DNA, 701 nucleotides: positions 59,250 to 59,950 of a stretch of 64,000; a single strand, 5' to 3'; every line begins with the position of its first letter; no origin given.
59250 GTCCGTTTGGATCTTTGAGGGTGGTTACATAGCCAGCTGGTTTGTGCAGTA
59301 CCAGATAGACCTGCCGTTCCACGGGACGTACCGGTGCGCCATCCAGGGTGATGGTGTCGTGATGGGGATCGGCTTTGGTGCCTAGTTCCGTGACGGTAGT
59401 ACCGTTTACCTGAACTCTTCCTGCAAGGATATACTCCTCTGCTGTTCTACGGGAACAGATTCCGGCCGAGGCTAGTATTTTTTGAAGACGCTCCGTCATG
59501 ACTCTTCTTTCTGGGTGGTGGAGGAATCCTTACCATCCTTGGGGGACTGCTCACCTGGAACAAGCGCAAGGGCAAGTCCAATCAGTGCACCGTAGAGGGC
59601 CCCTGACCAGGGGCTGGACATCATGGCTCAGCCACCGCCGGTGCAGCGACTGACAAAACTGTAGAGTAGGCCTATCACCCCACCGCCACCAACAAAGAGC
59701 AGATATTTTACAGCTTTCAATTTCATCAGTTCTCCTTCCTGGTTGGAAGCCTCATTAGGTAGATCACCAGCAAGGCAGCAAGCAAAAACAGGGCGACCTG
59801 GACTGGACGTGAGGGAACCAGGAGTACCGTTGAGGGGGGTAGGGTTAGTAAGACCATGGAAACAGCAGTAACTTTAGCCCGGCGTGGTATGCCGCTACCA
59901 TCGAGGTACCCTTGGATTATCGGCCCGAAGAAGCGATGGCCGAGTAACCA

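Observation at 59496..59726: Possible undescribed small membrane selenoprotein (C-x4-UGA between two helices) wedged between ybaN and rluB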

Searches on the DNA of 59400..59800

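Call 75: search_rna_families(source=window, start=59400, end=59800, threshold=evalue, max_evalue=10)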
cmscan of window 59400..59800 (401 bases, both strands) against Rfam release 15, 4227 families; matches with E-value up to 10: 4.
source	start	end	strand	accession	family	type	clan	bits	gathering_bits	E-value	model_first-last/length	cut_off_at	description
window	59714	59727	+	RF01338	CRISPR-DR25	Gene; CRISPR;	CL00014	15.2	36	4.4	1-25/25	no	CRISPR RNA direct repeat element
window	59417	59456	+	RF01350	CRISPR-DR41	Gene; CRISPR;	-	15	36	5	1-29/29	no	CRISPR RNA direct repeat element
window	59425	59549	-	RF01500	Afu_198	Gene; snRNA; snoRNA; CD-box;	-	11.7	40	7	1-149/149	no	A. fumigatus snoRNA Afu_198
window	59605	59636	-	RF01124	sR36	Gene; snRNA; snoRNA; CD-box;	-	9.3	55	8.2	19-55/55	no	Small nucleolar RNA sR36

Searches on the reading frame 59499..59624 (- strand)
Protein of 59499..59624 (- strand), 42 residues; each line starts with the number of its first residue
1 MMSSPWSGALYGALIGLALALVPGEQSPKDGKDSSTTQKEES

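Call 6: search_protein_families(library=pfam, proteins=[window:59499-59624:-], max_evalue=10)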
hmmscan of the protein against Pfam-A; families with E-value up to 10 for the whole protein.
seq(42 aa): 1 family
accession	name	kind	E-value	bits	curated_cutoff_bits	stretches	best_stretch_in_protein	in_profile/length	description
PF19628.4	DUF6132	-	0.00033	20.7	23.2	1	3-22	37-56/60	Family of unknown function (DUF6132)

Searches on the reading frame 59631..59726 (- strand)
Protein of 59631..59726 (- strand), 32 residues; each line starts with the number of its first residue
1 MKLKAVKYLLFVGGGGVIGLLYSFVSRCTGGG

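Call 6: search_protein_families(library=pfam, proteins=[window:59631-59726:-], max_evalue=10)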
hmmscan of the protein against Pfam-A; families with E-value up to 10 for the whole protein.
seq(32 aa): 0 families

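Call 53: list_cluster_members(proteins=[P0001, window:59631-59726:-, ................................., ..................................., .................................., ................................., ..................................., P0003])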
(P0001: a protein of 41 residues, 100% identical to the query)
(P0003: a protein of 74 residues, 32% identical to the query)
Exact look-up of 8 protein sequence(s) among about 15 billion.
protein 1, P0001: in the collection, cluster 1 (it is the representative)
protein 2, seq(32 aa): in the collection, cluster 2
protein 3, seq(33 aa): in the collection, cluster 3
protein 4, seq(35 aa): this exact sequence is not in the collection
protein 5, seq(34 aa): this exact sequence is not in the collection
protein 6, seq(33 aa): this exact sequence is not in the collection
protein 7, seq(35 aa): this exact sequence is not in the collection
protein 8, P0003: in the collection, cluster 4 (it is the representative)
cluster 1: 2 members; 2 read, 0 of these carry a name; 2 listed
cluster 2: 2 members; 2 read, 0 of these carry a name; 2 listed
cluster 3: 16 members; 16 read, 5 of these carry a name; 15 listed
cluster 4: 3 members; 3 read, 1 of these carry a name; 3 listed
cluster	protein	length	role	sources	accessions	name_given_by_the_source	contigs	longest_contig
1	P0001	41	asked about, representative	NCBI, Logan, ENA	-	-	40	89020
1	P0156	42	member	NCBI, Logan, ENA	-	-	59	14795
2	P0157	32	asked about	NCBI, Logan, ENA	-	-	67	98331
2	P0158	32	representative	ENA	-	-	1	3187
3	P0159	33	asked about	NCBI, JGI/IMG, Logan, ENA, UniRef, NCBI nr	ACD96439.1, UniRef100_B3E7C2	hypothetical protein Glov_2726 [Trichlorobacter lovleyi SZ] | hypothetical protein | Uncharacterized protein n=1 Tax=Trichlorobacter lovleyi (strain ATCC BAA-1151 / DSM 17278 ...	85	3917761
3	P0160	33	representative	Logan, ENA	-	-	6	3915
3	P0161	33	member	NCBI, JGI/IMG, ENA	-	hypothetical protein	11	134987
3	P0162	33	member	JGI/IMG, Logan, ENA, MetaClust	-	\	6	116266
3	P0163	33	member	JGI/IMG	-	hypothetical protein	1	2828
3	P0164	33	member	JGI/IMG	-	hypothetical protein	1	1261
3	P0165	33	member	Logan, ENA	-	-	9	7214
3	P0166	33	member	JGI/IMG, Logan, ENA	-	-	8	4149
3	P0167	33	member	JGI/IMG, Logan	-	-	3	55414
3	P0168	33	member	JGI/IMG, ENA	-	-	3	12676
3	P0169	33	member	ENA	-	-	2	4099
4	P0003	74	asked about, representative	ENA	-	-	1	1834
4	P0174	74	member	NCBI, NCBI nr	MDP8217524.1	MAG: DUF6132 family protein [Candidatus Theseobacter exili] | DUF6132 family protein [Candidatus Theseobacter exili]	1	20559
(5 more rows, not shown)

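Call 57: find_encoding_contigs(protein=P0174, flank=5000, max_places=3)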
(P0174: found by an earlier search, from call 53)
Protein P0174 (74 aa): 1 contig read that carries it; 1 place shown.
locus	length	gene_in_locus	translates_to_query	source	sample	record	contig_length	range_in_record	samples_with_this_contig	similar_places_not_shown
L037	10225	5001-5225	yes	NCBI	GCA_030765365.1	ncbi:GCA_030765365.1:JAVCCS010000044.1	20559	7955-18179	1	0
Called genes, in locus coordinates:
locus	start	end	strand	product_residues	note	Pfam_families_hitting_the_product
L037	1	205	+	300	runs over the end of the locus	PF06325:PrmA, PF05175:MTS, PF02475:TRM5-TYW2_MTfase (weak), PF13489:Methyltransf_23 (faint), PF13649:Methyltransf_25, PF13847:Methyltransf_31, PF08241:Methyltransf_11 (weak)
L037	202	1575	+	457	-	PF01554:MatE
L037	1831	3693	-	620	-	PF17297:PEPCK_N, PF00821:PEPCK_GTP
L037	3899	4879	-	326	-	PF00365:PFK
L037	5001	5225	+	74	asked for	PF19628:DUF6132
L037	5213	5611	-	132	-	PF01242:PTPS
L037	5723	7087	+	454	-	PF02254:TrkA_N, PF13241:NAD_binding_7 (faint), PF02080:TrkA_C (weak), PF02254:TrkA_N, PF02080:TrkA_C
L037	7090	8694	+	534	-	PF02386:TrkH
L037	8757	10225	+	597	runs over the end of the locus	PF00561:Abhydrolase_1, PF07021:MetW, PF13489:Methyltransf_23 (weak), PF08241:Methyltransf_11, PF08242:Methyltransf_12 (weak), PF13649:Methyltransf_25, PF13847:Methyltransf_31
